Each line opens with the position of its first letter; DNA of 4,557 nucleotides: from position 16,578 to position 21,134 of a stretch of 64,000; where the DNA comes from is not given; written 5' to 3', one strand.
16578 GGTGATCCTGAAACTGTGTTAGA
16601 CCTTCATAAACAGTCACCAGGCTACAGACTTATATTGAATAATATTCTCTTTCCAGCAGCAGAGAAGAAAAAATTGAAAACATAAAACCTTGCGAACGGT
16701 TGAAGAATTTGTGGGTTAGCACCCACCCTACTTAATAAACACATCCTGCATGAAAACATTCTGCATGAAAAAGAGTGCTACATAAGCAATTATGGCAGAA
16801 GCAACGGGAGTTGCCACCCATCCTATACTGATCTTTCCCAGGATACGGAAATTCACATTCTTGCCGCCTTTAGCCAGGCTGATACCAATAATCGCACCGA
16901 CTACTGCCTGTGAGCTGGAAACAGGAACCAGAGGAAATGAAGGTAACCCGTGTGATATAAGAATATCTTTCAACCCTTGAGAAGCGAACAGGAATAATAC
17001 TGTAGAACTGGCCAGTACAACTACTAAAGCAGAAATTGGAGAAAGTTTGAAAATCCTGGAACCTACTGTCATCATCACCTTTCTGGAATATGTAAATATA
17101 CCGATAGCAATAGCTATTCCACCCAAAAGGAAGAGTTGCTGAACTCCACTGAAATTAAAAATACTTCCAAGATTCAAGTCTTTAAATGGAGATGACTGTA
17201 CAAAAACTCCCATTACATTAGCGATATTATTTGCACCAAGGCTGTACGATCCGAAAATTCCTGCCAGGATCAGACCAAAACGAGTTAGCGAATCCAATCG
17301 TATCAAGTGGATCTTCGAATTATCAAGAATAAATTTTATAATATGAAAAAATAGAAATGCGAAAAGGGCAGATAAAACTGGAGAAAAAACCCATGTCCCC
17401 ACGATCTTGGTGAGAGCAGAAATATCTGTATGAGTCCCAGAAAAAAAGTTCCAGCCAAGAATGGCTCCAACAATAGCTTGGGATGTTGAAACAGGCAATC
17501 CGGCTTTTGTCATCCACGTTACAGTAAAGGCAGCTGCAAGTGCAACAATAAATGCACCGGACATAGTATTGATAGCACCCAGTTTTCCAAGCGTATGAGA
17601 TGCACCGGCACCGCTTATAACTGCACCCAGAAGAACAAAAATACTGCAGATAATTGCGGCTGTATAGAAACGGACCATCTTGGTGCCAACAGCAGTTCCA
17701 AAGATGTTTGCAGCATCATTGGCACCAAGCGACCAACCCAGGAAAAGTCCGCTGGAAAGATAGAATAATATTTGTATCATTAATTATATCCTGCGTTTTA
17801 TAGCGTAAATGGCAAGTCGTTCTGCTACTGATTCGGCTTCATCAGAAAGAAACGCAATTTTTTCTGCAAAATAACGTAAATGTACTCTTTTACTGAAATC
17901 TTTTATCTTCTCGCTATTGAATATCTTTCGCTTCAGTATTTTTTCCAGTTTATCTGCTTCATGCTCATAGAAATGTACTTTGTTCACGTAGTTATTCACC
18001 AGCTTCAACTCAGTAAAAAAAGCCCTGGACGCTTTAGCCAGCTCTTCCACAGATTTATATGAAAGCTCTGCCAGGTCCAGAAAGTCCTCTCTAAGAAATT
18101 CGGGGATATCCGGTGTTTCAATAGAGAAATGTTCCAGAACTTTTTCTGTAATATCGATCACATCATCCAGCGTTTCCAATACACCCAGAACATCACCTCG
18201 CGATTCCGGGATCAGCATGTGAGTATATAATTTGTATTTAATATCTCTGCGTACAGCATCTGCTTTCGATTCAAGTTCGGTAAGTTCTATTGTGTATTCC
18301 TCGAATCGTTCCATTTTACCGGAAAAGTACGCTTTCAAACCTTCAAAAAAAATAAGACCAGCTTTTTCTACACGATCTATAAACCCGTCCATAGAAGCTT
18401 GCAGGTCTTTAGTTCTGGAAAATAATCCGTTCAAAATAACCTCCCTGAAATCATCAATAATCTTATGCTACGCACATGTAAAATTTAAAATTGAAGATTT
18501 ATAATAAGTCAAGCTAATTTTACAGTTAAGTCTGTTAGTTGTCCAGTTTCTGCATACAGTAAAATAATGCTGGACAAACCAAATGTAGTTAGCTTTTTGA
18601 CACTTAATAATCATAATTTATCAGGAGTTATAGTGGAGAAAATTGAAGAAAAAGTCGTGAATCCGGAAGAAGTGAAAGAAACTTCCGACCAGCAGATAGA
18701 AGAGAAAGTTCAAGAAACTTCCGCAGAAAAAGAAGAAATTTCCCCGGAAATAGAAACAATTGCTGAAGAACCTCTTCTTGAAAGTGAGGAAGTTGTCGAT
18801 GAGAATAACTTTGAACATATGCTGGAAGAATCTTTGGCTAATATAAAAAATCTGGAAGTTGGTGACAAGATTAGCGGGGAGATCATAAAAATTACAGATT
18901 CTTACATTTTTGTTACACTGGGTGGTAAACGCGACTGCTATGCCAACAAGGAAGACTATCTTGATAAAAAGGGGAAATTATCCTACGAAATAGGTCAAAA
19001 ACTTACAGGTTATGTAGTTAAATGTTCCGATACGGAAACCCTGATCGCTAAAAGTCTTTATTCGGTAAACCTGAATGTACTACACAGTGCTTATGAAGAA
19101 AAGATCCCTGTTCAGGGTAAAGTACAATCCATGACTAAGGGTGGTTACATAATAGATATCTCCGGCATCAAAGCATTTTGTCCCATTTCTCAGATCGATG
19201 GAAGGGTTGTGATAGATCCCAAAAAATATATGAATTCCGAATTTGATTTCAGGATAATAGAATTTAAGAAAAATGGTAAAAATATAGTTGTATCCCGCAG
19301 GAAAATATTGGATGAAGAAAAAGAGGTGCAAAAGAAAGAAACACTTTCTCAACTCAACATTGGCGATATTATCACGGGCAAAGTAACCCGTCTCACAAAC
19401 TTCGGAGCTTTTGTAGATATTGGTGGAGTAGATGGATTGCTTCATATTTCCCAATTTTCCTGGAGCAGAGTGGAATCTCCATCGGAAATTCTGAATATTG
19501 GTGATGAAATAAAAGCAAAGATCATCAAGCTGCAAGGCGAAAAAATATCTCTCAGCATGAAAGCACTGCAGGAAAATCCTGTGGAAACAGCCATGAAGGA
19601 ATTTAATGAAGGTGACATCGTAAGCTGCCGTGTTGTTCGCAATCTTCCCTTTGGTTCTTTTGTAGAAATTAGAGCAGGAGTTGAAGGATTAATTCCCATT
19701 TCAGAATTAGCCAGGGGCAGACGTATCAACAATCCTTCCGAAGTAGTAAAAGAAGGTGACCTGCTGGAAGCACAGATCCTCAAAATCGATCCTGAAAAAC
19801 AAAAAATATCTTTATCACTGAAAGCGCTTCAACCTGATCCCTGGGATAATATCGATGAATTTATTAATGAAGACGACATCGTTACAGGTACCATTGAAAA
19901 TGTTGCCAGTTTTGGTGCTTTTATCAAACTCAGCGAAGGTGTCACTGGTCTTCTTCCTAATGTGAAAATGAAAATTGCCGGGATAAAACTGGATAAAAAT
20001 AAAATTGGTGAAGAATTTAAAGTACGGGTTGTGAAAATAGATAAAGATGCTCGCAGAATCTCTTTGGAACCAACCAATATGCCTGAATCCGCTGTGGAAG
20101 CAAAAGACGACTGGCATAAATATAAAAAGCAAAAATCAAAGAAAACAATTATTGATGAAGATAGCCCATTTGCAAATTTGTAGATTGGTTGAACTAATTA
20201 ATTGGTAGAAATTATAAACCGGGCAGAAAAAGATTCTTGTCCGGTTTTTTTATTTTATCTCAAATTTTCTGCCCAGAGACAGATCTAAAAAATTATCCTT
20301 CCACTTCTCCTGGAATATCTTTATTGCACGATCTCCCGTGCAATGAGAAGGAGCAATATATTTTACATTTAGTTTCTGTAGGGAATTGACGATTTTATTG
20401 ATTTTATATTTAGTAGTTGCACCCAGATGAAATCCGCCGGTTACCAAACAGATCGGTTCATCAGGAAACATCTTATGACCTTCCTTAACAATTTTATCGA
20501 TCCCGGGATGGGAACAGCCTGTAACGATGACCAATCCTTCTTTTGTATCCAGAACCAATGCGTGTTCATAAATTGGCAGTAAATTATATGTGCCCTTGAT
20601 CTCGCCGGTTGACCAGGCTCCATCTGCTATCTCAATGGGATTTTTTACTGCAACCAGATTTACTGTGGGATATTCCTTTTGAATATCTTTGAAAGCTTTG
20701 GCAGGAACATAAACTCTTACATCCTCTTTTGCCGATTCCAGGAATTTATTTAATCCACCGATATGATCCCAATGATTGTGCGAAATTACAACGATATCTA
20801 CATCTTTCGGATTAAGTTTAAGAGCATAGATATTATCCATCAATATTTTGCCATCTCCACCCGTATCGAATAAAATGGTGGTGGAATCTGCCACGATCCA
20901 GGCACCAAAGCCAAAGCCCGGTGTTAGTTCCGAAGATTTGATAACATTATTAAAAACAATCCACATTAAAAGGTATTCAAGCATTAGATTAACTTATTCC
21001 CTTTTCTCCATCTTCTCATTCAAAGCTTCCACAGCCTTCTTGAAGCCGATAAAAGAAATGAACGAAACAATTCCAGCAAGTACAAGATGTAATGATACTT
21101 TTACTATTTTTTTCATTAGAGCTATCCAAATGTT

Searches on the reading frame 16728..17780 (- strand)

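Call 66: search_protein_families(library=pfam, proteins=[window:16728-17780:-], max_evalue=0.001)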
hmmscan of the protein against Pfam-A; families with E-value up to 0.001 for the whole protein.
window:16728-17780:- (350 aa): 1 family
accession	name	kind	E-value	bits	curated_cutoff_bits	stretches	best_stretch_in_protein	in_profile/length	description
PF01384.25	PHO4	-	5.9e-63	213.4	33.7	2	19-332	2-350/350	Phosphate transporter family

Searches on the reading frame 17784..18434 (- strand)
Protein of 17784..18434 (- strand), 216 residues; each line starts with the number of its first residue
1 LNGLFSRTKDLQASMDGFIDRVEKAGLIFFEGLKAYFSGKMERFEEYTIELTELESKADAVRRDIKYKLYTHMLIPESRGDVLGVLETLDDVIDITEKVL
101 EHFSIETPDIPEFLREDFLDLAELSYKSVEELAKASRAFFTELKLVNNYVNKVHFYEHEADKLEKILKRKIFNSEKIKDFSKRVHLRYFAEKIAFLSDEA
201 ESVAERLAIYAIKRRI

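Call 66: search_protein_families(library=pfam, proteins=[window:17784-18434:-], max_evalue=0.001)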
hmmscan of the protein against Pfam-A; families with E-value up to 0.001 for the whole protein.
window:17784-18434:- (216 aa): 1 family
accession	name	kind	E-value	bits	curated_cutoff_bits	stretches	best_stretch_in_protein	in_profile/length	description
PF01865.21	PhoU_div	-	9.6e-30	104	24.4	1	21-211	19-212/214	Protein of unknown function DUF47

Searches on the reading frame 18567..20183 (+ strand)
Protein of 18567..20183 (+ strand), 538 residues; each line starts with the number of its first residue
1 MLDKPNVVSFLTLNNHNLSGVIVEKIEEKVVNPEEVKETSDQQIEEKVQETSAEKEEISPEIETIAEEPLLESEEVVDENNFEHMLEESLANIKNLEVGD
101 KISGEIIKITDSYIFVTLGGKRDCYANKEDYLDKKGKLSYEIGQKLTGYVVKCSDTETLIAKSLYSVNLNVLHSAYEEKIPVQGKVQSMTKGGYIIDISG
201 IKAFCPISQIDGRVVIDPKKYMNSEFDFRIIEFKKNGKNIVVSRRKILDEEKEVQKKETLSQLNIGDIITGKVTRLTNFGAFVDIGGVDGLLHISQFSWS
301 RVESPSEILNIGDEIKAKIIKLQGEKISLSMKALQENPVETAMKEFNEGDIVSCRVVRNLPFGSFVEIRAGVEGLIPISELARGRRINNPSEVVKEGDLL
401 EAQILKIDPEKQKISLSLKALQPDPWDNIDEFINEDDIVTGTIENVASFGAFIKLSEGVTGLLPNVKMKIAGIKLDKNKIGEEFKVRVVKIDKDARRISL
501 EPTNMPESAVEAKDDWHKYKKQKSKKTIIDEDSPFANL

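Call 66: search_protein_families(library=pfam, proteins=[window:18567-20183:+], max_evalue=0.001)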
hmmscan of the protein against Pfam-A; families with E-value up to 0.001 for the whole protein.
window:18567-20183:+ (538 aa): 4 families
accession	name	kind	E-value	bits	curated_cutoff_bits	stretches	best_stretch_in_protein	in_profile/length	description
PF00575.29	S1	-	5.2e-62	206.6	22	4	263-332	2-74/74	S1 RNA binding domain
PF23459.1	S1_RRP5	-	8.3e-13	49.1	27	1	348-418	3-72/72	RRP5 S1 domain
PF13509.12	S1_2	-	6.3e-11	42.7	21.8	0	265-297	1-34/61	S1 domain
PF21710.3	Spt6_S1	-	1.7e-10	41.5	27.5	1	344-419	12-87/91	Spt6, S1/OB domain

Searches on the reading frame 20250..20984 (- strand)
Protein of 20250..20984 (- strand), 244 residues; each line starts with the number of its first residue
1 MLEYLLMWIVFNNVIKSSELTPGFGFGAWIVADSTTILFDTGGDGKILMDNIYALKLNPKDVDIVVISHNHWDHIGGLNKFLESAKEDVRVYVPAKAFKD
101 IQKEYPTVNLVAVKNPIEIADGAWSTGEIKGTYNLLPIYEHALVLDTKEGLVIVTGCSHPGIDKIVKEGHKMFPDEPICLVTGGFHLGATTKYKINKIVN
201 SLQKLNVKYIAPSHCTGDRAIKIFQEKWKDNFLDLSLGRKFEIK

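Call 66: search_protein_families(library=pfam, proteins=[window:20250-20984:-], max_evalue=0.001)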
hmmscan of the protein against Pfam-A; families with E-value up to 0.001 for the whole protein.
window:20250-20984:- (244 aa): 5 families
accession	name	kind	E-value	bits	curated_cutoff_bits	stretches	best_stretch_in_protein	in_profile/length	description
PF00753.33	Lactamase_B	-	3.5e-14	53.6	22.7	1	25-96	6-78/196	Metallo-beta-lactamase superfamily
PF12706.13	Lactamase_B_2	-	2.1e-10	41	27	1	35-111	1-80/200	Beta-lactamase superfamily domain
PF16661.11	Lactamase_B_6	-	4.7e-05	23.3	27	1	32-92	4-70/193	Metallo-beta-lactamase superfamily domain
PF19583.5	ODP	-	8.2e-05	23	27.2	0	30-96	8-74/194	ODP family beta lactamase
PF13483.12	Lactamase_B_3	-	0.00016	22.1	24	1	33-75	6-50/160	Beta-lactamase superfamily domain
